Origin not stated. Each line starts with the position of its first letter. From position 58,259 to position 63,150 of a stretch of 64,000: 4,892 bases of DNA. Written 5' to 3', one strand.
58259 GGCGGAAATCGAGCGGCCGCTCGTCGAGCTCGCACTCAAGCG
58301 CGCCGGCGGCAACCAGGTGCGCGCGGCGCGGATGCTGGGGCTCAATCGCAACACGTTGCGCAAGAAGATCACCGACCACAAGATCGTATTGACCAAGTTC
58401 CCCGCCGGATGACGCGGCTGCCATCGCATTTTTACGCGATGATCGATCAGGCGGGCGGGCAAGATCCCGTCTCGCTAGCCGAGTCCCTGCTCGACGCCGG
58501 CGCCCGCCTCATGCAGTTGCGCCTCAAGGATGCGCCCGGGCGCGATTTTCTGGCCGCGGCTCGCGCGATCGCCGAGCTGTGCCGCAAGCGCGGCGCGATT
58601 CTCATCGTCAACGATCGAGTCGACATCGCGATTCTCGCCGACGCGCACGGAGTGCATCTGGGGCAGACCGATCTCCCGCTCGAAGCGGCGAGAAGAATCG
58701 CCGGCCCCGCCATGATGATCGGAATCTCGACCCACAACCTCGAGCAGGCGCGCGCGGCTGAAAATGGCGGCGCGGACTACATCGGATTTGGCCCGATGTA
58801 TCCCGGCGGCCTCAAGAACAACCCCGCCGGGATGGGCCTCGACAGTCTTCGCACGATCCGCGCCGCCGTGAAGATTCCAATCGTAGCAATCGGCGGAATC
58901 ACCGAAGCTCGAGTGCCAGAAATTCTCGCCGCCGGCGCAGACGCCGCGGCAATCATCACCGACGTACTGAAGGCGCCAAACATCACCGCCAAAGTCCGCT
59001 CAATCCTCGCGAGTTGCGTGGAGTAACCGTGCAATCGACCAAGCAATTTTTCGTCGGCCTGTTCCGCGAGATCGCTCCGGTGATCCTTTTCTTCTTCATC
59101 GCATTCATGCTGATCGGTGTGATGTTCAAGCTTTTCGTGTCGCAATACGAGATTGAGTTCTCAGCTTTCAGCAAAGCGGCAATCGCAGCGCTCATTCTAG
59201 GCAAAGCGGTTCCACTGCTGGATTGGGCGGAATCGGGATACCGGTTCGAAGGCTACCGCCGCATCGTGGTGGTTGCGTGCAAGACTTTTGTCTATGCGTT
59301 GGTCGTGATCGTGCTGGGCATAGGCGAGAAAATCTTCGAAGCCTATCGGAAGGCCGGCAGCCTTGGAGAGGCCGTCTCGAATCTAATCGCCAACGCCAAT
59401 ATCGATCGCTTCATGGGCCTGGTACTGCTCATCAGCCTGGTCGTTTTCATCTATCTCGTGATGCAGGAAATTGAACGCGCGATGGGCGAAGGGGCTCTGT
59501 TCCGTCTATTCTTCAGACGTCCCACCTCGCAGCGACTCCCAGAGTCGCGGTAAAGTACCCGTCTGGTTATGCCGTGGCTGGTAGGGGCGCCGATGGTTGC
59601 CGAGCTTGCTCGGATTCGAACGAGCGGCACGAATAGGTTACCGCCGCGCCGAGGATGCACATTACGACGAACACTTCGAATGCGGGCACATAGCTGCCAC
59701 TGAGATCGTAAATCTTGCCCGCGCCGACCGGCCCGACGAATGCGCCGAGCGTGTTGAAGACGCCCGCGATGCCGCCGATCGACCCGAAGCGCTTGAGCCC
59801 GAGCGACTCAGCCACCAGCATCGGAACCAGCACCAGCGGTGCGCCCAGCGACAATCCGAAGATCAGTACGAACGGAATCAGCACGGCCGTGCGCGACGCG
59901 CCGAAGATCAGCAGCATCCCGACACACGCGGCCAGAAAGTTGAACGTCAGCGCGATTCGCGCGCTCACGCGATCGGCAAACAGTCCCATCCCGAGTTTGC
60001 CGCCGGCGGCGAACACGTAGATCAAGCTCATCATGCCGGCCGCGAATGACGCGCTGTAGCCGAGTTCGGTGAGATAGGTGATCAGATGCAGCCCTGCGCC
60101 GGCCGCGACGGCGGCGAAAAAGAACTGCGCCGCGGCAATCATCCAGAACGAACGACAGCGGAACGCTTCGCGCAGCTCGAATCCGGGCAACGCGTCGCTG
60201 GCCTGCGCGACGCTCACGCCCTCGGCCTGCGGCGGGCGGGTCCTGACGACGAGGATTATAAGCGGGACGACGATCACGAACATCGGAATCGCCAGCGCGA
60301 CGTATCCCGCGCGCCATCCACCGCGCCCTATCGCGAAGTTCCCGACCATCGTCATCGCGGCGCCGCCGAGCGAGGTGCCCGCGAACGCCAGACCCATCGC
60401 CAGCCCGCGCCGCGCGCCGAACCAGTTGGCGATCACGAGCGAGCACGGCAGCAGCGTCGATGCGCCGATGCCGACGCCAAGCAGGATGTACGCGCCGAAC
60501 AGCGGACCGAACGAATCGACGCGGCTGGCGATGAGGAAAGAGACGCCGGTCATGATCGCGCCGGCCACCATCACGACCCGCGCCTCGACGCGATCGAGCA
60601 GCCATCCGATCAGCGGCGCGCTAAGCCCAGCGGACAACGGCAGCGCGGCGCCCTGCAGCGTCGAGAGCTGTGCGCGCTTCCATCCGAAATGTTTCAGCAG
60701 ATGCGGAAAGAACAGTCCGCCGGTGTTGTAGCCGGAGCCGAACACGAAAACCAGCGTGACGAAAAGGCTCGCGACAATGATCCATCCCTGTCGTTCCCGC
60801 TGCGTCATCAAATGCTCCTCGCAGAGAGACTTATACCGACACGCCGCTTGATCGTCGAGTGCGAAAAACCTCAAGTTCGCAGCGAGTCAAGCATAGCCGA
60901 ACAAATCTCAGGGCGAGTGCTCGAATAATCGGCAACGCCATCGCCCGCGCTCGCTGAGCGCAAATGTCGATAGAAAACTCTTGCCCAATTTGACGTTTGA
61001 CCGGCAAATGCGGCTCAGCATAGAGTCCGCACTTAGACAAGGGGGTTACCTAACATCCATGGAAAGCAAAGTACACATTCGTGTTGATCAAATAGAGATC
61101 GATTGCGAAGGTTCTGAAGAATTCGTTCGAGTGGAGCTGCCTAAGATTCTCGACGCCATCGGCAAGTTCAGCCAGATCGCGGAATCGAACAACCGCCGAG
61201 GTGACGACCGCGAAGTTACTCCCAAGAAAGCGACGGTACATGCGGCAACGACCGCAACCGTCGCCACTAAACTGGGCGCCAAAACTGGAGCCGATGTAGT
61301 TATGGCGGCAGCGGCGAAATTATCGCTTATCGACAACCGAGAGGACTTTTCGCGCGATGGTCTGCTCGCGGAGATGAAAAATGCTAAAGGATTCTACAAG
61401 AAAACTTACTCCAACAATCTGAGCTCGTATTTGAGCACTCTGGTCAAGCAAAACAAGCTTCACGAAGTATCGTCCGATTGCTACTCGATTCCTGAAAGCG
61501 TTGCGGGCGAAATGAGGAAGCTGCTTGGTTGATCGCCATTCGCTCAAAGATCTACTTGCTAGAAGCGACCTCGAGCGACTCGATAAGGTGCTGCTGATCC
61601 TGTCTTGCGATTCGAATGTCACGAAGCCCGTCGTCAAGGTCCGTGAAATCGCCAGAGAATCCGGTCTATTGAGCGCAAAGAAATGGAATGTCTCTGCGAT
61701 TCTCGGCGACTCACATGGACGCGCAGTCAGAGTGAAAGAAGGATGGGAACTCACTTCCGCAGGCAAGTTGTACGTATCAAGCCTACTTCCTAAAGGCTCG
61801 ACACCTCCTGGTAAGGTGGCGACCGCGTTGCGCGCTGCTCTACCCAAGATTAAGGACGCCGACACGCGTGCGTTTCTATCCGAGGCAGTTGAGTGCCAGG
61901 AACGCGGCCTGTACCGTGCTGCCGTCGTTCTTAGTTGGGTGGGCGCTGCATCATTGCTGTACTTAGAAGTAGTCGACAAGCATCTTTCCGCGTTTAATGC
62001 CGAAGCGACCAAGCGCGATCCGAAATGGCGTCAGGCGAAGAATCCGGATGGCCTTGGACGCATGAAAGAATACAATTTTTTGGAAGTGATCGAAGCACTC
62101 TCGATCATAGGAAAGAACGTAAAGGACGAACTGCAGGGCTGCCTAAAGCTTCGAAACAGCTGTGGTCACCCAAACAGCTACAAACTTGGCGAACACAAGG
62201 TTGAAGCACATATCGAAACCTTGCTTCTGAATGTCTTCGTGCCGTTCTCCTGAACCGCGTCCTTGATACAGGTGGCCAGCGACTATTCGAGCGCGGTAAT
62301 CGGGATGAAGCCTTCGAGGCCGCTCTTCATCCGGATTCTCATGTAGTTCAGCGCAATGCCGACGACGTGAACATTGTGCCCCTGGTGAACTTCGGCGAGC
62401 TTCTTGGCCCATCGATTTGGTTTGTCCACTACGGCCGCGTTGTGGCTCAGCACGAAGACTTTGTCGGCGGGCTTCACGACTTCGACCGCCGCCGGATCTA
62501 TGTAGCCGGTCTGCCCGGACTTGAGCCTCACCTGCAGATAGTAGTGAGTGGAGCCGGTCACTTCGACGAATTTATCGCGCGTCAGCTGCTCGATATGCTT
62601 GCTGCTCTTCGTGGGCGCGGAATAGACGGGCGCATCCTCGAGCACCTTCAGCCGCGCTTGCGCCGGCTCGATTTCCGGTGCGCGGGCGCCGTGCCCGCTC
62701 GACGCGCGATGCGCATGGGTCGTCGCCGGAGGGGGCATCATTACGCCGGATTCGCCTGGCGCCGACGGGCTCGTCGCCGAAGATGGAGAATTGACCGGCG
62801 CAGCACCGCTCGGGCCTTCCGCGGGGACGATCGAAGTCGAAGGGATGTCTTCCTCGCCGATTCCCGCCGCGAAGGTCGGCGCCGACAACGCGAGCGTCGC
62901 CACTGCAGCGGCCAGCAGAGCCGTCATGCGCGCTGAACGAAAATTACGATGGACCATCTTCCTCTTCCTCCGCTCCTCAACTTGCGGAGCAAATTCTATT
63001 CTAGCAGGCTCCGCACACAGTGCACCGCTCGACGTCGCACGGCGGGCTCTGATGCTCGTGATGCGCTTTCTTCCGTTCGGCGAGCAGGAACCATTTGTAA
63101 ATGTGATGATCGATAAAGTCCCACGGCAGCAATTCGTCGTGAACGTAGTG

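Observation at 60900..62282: Low-GC two-gene cassette: wHTH-like protein coupled to a wHTH + HEPN (Rx4H) protein, a candidate uncharacterised toxin/defence module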

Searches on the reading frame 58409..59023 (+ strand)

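Call 96: search_protein_families(library=pfam, proteins=[window:58409-59023:+], max_evalue=0.001)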
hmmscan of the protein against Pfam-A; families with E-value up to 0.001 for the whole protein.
window:58409-59023:+ (205 aa): 3 families
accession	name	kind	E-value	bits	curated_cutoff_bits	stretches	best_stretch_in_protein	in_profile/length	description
PF02581.23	TMP-TENI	-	3.7e-59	199.5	27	1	13-185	6-179/180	Thiamine monophosphate synthase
PF03060.21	NMO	-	1.9e-07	31.3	28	1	91-195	128-234/331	Nitronate monooxygenase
PF01729.25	QRPTase_C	-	0.00033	20.9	23.1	1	72-182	51-154/169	Quinolinate phosphoribosyl transferase, C-terminal domain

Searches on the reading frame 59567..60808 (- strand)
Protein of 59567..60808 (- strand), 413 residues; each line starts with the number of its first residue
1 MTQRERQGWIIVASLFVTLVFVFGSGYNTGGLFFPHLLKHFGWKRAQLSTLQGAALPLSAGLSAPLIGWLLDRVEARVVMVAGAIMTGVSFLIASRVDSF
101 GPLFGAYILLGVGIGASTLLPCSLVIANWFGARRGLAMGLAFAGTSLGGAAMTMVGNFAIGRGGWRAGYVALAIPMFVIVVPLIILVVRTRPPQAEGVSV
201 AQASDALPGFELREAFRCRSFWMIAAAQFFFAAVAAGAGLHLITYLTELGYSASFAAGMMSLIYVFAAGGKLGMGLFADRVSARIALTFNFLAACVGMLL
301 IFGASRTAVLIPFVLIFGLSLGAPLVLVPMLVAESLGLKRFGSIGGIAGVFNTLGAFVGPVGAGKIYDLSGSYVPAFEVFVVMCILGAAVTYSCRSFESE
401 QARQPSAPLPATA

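Call 96: search_protein_families(library=pfam, proteins=[window:59567-60808:-], max_evalue=0.001)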
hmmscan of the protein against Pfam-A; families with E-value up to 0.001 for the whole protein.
window:59567-60808:- (413 aa): 1 family
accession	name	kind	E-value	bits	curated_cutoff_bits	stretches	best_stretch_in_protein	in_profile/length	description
PF07690.21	MFS_1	-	2.5e-41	142.2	33.4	2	19-360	4-347/347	Major Facilitator Superfamily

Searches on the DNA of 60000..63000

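Call 94: search_rna_families(source=window, start=60000, end=63000, threshold=evalue, max_evalue=1)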
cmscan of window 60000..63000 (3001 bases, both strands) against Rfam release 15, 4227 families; matches with E-value up to 1: 1.
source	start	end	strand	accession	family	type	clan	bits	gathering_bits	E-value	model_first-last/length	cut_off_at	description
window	60526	60568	+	RF01420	snoR113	Gene; snRNA; snoRNA; CD-box;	-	19.5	47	0.79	1-103/103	no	Small nucleolar RNA snoR113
